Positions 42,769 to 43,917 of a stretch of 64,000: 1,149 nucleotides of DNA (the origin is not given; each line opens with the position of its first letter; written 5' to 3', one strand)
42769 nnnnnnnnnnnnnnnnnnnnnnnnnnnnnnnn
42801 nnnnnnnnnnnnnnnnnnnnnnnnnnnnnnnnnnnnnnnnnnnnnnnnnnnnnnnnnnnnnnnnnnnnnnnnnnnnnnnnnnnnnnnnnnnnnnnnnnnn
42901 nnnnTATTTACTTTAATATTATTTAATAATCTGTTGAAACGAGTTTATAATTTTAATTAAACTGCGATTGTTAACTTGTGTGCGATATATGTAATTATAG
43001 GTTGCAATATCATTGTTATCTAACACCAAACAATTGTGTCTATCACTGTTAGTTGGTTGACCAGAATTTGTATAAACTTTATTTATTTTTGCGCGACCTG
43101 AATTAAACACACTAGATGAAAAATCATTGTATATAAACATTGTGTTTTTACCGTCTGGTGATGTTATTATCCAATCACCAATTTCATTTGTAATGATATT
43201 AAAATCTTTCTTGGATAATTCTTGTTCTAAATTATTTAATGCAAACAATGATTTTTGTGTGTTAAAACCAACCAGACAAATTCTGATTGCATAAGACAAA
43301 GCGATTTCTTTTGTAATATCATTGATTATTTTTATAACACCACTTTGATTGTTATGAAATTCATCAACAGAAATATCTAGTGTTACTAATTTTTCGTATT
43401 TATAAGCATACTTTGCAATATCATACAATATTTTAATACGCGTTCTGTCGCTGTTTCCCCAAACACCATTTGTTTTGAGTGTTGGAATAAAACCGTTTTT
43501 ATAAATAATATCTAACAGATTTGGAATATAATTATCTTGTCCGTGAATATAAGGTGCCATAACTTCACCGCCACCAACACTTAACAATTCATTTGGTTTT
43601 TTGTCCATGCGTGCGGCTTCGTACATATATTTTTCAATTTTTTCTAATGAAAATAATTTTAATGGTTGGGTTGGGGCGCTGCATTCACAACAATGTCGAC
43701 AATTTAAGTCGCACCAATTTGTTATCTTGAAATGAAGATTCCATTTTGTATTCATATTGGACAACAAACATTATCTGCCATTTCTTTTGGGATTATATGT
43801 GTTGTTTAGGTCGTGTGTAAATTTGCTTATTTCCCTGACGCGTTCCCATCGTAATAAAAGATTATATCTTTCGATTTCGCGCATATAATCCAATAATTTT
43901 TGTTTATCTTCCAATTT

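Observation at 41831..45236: Uncharacterised radical-SAM cassette directly upstream of, and co-directional with, the giant surface-protein gene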

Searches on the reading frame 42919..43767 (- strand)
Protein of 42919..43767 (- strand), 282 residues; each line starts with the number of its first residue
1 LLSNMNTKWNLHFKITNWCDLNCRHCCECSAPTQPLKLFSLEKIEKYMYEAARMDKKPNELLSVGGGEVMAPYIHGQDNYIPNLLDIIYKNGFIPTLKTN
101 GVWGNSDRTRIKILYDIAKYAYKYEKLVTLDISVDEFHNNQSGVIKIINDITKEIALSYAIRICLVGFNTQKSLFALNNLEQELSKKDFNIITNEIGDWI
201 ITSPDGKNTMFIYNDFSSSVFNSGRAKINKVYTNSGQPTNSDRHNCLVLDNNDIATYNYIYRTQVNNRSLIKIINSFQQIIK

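Call 3: search_protein_families(library=pfam, proteins=[window:42919-43767:-], max_evalue=0.1)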
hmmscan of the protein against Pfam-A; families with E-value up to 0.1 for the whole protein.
window:42919-43767:- (282 aa): 1 family
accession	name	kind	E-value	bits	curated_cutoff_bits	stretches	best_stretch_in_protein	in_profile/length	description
PF04055.27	Radical_SAM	-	1.4e-05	25.7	29.5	1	14-155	2-128/166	Radical SAM superfamily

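Call 4: search_protein_families(library=ncbifam, proteins=[window:42919-43767:-], max_evalue=0.1)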
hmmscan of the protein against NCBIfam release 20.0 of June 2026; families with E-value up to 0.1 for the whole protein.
window:42919-43767:- (282 aa): 12 families
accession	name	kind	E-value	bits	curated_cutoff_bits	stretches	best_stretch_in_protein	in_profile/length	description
TIGR04078.1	rSAM_yydG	equivalog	1.9e-12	47.3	300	1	15-146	7-125/309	YydG family radical SAM peptide epimerase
NF049973.1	radical_Rv1681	equivalog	5.2e-05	22.3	380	1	19-74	82-135/326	Rv1681 family radical SAM protein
NF038283.1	viperin_w_prok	equivalog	0.0011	18.2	180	1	10-139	5-119/281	viperin family antiviral radical SAM protein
TIGR04051.1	rSAM_NirJ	equivalog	0.0014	17.6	515.45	1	15-189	8-171/354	heme d1 biosynthesis radical SAM protein NirJ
TIGR04251.1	SCM_rSAM_ScmF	equivalog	0.002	17.6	400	1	10-110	5-99/353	SynChlorMet cassette radical SAM/SPASM protein ScmF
TIGR04082.1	rSAM_for_selen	equivalog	0.0025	16.7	350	1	10-31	200-221/516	thio(seleno)oxazole modification radical SAM maturase SbtM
NF045702.1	rSAM_GDGT_ether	equivalog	0.003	16.3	450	1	13-107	90-179/486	tetraether lipid synthase Tes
TIGR04053.2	TIGR04053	equivalog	0.0074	15.6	395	1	13-70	12-68/366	TIGR04053 family radical SAM/SPASM domain-containing protein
TIGR04478.1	rSAM_YfkAB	equivalog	0.015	14.6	250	1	10-101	26-112/363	radical SAM/CxCxxxxC motif protein YfkAB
TIGR04133.1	rSAM_w_lipo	hypoth_equivalog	0.02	13.8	425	1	11-166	26-175/350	TIGR04133 family radical SAM/SPASM protein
NF045646.2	rSAM_Se_TrsS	equivalog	0.063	11.8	490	1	14-93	91-161/441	radical SAM (seleno)protein TrsS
TIGR03962.1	mycofact_rSAM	equivalog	0.093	11.9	265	0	11-70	14-69/339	mycofactocin radical SAM maturase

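Call 5: find_homologous_proteins(query=window:42919-43767:-, max_evalue=0.001)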
Query window:42919-43767:- (282 aa): 89 proteins with E <= 0.001 among 1762 candidates.
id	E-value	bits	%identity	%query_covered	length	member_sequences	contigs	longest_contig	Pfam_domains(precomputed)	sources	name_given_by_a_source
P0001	4.6e-181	618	98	99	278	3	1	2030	PF04055.28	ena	-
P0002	9.0e-153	526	82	99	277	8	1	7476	-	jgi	jgi:organic radical activating enzyme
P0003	3.2e-144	498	78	99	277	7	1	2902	PF04055.28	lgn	-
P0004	2.0e-103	364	62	98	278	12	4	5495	PF04055.28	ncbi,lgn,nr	ncbi:MAG: hypothetical protein MJ163_01685 [Alphaproteobacteria bacterium]|nr:hypothetical protein [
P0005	2.2e-102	360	61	98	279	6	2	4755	PF04055.28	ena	-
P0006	5.2e-102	359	61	98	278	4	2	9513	PF04055.28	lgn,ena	-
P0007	2.0e-101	357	59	99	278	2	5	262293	PF04055.28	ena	-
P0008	1.1e-99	352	59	97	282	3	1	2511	PF04055.28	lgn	-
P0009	1.1e-98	348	60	98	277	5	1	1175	PF04055.28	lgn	-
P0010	6.1e-98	346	57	99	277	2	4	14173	PF04055.28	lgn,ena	-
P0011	2.3e-95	337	54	98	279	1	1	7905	PF04055.28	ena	-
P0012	2.9e-94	334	57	98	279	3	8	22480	-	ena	-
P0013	1.5e-92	328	54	96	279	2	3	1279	-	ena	-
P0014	3.4e-91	324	53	97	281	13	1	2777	PF04055.28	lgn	-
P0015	7.2e-91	323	54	97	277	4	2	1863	PF04055.28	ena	-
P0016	2.4e-89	318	52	97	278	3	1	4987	PF04055.28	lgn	-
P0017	3.0e-89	317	52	97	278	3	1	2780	PF04055.28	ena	-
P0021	5.5e-88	313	53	98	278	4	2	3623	PF04055.28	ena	-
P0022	9.7e-88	312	51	97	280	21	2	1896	PF04055.28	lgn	-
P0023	1.5e-87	312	51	98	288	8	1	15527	PF04055.28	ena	-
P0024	2.4e-87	311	53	98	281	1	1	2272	PF04055.28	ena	-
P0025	6.1e-86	306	51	98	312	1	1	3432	PF04055.28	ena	-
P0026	1.3e-85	305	52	98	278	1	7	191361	PF04055.28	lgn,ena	-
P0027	7.7e-85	303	52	97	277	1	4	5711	PF04055.28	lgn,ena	-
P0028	2.0e-84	301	51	98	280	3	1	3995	PF04055.28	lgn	-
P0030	1.7e-83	298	50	98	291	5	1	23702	PF04055.28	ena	-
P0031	6.2e-83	297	50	97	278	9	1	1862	PF04055.28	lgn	-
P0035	2.5e-81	291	52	97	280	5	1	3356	PF04055.28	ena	-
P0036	3.1e-81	291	49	95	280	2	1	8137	PF04055.28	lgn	-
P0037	4.2e-81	291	50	96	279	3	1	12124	PF04055.28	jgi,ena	-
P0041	2.4e-80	288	49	98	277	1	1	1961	PF04055.28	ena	-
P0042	3.5e-80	288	51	97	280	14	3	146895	PF04055.28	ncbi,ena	-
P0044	3.3e-78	281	49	97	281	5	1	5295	PF04055.28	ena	-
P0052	2.4e-68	249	45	99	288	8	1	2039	PF04055.28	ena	-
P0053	1.3e-67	246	44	99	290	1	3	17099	PF04055.28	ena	-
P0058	1.0e-64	237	45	96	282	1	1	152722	PF04055.28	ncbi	-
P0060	7.2e-64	234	45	95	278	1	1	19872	PF04055.28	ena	-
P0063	9.0e-61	224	44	96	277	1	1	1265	PF04055.28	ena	-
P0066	2.4e-60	222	43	97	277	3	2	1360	PF04055.28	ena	-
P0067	4.3e-60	222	41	97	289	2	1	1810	PF04055.28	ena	-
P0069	1.7e-59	220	45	94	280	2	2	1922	PF04055.28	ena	-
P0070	8.4e-59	217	42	99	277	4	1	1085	PF04055.28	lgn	-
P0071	1.3e-58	217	45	97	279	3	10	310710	PF04055.28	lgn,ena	-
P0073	9.3e-58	214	41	99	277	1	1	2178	PF04055.28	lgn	-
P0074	1.0e-57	214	42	99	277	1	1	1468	PF04055.28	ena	-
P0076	5.2e-57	212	41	97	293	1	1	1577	PF04055.28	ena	-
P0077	2.2e-56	209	42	96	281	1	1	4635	PF04055.28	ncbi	-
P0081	5.7e-54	202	41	95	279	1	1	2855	PF04055.28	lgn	-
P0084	1.7e-51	193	41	96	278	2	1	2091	PF04055.28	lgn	-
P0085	1.7e-49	187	39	99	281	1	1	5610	PF04055.28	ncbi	-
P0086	5.9e-48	182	37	99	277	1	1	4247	PF04055.28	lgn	-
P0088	1.8e-44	170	39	98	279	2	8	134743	PF04055.28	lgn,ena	-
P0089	5.0e-44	169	37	96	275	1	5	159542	PF04055.28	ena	-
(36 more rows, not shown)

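Call 6: find_encoding_contigs(protein=window:42919-43767:-, flank=10000, max_places=10)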
Protein window:42919-43767:- (282 aa): no gene with exactly this product is on record in the collection.

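Call 7: find_encoding_contigs(protein=P0007, flank=10000, max_places=2)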
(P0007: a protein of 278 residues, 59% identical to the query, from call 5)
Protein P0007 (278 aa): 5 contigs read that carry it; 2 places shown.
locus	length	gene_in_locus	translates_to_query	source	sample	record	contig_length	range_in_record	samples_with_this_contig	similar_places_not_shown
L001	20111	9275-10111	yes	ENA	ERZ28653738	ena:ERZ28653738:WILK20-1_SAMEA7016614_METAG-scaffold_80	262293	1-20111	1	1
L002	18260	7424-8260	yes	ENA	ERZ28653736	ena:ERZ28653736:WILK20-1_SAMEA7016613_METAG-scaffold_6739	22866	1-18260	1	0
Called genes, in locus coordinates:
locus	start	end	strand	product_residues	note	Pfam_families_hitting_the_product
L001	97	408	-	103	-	PF00338:Ribosomal_S10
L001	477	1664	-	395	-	PF00009:GTP_EFTU, PF03144:GTP_EFTU_D2, PF03143:GTP_EFTU_D3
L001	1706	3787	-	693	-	PF00009:GTP_EFTU, PF03144:GTP_EFTU_D2, PF22042:EF-G_D2, PF14492:EFG_III, PF16658:RF3_C (weak), PF03764:EFG_IV, PF00679:EFG_C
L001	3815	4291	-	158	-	PF00177:Ribosomal_S7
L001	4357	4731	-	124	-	PF00164:Ribosom_S12_S23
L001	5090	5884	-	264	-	-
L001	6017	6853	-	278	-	-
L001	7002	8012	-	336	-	PF02618:YceG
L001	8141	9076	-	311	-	-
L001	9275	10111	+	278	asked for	PF04055:Radical_SAM (weak)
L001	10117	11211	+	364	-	-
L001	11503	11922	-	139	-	PF00293:NUDIX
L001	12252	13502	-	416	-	PF00109:ketoacyl-synt, PF02801:Ketoacyl-synt_C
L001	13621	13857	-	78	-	PF14573:PP-binding_2 (weak), PF00550:PP-binding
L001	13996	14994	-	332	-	PF13356:Arm-DNA-bind_3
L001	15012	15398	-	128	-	-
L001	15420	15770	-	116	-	-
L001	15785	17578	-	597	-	PF00009:GTP_EFTU, PF03144:GTP_EFTU_D2, PF00679:EFG_C, PF06421:LepA_C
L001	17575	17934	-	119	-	PF02033:RBFA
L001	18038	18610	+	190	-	PF09335:VTT_dom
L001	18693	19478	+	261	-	PF00005:ABC_tran, PF13304:AAA_21 (faint)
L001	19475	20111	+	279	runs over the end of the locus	PF02687:FtsX (weak)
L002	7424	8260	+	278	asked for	PF04055:Radical_SAM (weak)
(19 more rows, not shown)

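Call 8: find_encoding_contigs(protein=P0042, flank=10000, max_places=2)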
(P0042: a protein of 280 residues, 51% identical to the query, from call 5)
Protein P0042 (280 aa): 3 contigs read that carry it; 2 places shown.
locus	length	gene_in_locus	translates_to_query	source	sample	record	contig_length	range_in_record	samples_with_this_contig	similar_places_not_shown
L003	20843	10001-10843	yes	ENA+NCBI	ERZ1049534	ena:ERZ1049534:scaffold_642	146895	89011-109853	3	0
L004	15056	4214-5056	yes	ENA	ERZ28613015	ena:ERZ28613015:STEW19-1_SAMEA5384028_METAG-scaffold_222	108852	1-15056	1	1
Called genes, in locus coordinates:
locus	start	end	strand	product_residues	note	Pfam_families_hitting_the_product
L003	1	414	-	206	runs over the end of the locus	PF00573:Ribosomal_L4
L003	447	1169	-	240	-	PF00297:Ribosomal_L3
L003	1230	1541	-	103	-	PF00338:Ribosomal_S10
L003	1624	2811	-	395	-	PF00009:GTP_EFTU, PF03144:GTP_EFTU_D2, PF03143:GTP_EFTU_D3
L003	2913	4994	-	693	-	PF00009:GTP_EFTU, PF03144:GTP_EFTU_D2, PF22042:EF-G_D2, PF14492:EFG_III, PF16658:RF3_C (weak), PF03764:EFG_IV, PF00679:EFG_C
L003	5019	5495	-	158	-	PF00177:Ribosomal_S7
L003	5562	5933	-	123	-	PF00164:Ribosom_S12_S23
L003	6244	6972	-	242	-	-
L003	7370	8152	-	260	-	-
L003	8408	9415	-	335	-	PF02618:YceG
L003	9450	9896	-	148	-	PF00293:NUDIX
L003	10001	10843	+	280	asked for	PF04055:Radical_SAM (weak)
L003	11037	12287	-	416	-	PF00109:ketoacyl-synt, PF02801:Ketoacyl-synt_C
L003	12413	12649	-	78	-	PF00550:PP-binding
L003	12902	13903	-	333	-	PF13356:Arm-DNA-bind_3 (weak), PF22022:Phage_int_M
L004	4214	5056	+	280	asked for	PF04055:Radical_SAM (weak)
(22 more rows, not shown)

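Call 9: find_encoding_contigs(protein=P0089, flank=10000, max_places=2)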
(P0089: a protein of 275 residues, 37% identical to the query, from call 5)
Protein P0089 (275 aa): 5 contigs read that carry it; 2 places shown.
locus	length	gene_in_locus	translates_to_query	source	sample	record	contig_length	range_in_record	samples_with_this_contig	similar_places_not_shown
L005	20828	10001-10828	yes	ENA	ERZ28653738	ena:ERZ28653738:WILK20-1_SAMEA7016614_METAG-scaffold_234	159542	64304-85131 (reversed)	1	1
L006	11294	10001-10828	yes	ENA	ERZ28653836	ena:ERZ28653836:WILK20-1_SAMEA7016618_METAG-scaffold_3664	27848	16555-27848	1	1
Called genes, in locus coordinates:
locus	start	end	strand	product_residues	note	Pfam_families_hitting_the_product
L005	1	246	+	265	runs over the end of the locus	-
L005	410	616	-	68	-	PF14373:Imm_superinfect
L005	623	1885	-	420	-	PF03952:Enolase_N, PF00113:Enolase_C, PF13378:MR_MLE_C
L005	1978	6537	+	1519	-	-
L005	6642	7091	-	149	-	PF00436:SSB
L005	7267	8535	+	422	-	PF07498:Rho_N (weak), PF07497:Rho_RNA_bind, PF00006:ATP-synt_ab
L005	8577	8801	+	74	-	-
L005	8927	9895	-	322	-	-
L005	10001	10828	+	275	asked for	PF04055:Radical_SAM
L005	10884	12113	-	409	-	PF00109:ketoacyl-synt, PF02801:Ketoacyl-synt_C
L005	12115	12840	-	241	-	PF00106:adh_short, PF01370:Epimerase (weak), PF08659:KR, PF13561:adh_short_C2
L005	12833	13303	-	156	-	PF22817:ApeP-like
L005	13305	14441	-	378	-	PF00109:ketoacyl-synt, PF00108:Thiolase_N (weak), PF02801:Ketoacyl-synt_C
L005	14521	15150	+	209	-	PF13723:Ketoacyl-synt_2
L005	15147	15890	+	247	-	PF01553:Acyltransferase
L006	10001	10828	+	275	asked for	PF04055:Radical_SAM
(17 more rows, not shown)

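Call 15: find_related_loci(query=A1, collection=genome_contigs, flank=10000)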
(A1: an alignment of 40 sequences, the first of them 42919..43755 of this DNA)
Query A1 (278 aa) in genome_contigs; peptide patterns used: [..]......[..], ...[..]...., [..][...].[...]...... (x = any residue, [..] = any of these).
124 stretches matched a pattern; 55 encode a relative of the query (tblastn E <= 1e-3); 54 distinct loci.
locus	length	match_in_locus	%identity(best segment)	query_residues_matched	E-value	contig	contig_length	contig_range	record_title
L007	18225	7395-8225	84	1-278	3e-159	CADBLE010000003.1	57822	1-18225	MAG: uncultured proteobacterium isolate RUG14070 genome assembly, contig: RUG14070_asm_3, whole genome shotgun sequence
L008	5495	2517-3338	62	1-275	1e-107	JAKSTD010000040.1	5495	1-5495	MAG: Alphaproteobacteria bacterium isolate Horse_feces298 MAG298_40, whole genome shotgun sequence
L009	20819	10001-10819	52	1-273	1e-94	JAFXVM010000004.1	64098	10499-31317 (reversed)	MAG: Alphaproteobacteria bacterium isolate RGIG6783 Sheep_Rumen-3__c676983, whole genome shotgun sequence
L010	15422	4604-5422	52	1-273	9e-93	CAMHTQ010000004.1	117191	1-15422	MAG: uncultured Alphaproteobacteria bacterium isolate SRR11784296_bin.8_metaWRAP_v1.3_MAG genome assembly, contig: ERZ12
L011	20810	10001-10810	52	1-273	7e-92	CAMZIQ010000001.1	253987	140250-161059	MAG TPA_asm: uncultured proteobacterium isolate SRR10912534_bin.71_metaWRAP_v1.3_MAG genome assembly, contig: ERZ1421001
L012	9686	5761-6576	51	1-275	2e-91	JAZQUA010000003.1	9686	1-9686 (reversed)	MAG: Candidatus Enterousia sp. isolate T1900045184_TC20190180.MAGScoT_cleanbin_000030 SGB_9218_k141_193220, whole genome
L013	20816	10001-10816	51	1-273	8e-91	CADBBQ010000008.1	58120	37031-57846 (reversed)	MAG: uncultured proteobacterium isolate RUG13827 genome assembly, contig: RUG13827_asm_8, whole genome shotgun sequence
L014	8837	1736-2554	53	1-273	9e-90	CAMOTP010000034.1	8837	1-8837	MAG: uncultured Alphaproteobacteria bacterium isolate SRR873606_bin.101_metaWRAP_v1.3_MAG genome assembly, contig: NODE_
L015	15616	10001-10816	50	1-275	4e-89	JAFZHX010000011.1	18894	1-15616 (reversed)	MAG: Alphaproteobacteria bacterium isolate RGIG7782 Water_buffalos_Rectum.Co__c448549, whole genome shotgun sequence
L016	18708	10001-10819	50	1-273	1e-87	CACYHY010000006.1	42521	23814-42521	MAG: uncultured proteobacterium isolate RUG11963 genome assembly, contig: RUG11963_asm_6, whole genome shotgun sequence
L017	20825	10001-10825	49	1-275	5e-85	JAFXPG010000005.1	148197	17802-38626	MAG: Alphaproteobacteria bacterium isolate RGIG6621 Sheep_Rumen-1__c417413, whole genome shotgun sequence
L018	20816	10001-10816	51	1-273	9e-85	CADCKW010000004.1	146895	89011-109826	MAG: uncultured proteobacterium isolate RUG14746 genome assembly, contig: RUG14746_asm_4, whole genome shotgun sequence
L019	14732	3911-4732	49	1-273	5e-84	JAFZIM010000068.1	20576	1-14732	MAG: Alphaproteobacteria bacterium isolate RGIG7797 Water_buffalos_Reticulum-1__c628787, whole genome shotgun sequence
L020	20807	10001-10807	48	7-275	1e-82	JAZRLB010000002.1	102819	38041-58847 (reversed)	MAG: Candidatus Enterousia sp. isolate T1900045443_YK20190134.MAGScoT_cleanbin_000013 SGB_7129_k141_1671384, whole genom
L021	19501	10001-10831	45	1-278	6e-73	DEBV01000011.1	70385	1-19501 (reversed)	MAG TPA_asm: Alphaproteobacteria bacterium UBA2947 UBA2947_contig_3533, whole genome shotgun sequence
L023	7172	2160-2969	45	7-278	4e-68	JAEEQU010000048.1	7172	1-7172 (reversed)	MAG: Alphaproteobacteria bacterium isolate Tb.RUG.342 NODE_48089_length_7172_cov_0.979418, whole genome shotgun sequence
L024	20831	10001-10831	43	1-278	6e-66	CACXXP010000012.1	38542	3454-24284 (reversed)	MAG: uncultured proteobacterium isolate RUG11692 genome assembly, contig: RUG11692_asm_12, whole genome shotgun sequence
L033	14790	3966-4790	39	4-278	1e-56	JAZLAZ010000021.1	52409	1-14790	MAG: Candidatus Enterousia sp. isolate T1900045067_TC20190061.MAGScoT_cleanbin_000021 SGB_4608_k141_2996055, whole genom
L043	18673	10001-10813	42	1-273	5e-61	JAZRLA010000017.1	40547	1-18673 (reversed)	MAG: Candidatus Enterousia sp. isolate T1900045443_YK20190134.MAGScoT_cleanbin_000016 SGB_7130_k141_2158056, whole genom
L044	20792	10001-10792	38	4-269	1e-49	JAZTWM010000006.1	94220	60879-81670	MAG: Candidatus Enterousia sp. isolate T1900045333_YK20190022.MAGScoT_cleanbin_000042 SGB_6555_k141_405882, whole genome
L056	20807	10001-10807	34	6-275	2e-42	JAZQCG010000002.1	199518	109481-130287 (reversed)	MAG: Candidatus Enterousia sp. isolate T1900044638_TS20190104.MAGScoT_cleanbin_000053 SGB_1212_k141_2116128, whole genom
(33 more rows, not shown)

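Call 17: search_solved_structures(query=A1, max_evalue=1, show_alignments=2)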
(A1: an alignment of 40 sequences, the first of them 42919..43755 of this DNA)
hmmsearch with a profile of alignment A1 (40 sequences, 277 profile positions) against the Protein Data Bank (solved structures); distinct sequences matched with E-value up to 1: 7.
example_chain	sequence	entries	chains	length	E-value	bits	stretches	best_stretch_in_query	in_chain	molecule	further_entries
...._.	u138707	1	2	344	2.9e-13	53.4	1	9-197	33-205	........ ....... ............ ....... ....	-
8ai1_A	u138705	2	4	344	3.1e-13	53.3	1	9-197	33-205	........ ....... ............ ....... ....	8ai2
8ai3_A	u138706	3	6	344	3.1e-13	53.3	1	9-197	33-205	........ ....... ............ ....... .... | Radical SAM core domain-containing protein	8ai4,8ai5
2a5h_A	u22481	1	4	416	0.00013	24.9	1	9-86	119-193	L-lysine 2,3-aminomutase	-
6efn_A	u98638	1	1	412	0.0076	19.2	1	7-65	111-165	Sporulation killing factor maturation protein SkfB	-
7tol_A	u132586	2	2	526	0.1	15.5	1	8-65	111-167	glycerol dibiphytanyl glycerol tetraether - macrocyclic archaeol synthase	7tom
5cwj_A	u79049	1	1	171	0.95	12.3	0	136-181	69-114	Designed helical repeat protein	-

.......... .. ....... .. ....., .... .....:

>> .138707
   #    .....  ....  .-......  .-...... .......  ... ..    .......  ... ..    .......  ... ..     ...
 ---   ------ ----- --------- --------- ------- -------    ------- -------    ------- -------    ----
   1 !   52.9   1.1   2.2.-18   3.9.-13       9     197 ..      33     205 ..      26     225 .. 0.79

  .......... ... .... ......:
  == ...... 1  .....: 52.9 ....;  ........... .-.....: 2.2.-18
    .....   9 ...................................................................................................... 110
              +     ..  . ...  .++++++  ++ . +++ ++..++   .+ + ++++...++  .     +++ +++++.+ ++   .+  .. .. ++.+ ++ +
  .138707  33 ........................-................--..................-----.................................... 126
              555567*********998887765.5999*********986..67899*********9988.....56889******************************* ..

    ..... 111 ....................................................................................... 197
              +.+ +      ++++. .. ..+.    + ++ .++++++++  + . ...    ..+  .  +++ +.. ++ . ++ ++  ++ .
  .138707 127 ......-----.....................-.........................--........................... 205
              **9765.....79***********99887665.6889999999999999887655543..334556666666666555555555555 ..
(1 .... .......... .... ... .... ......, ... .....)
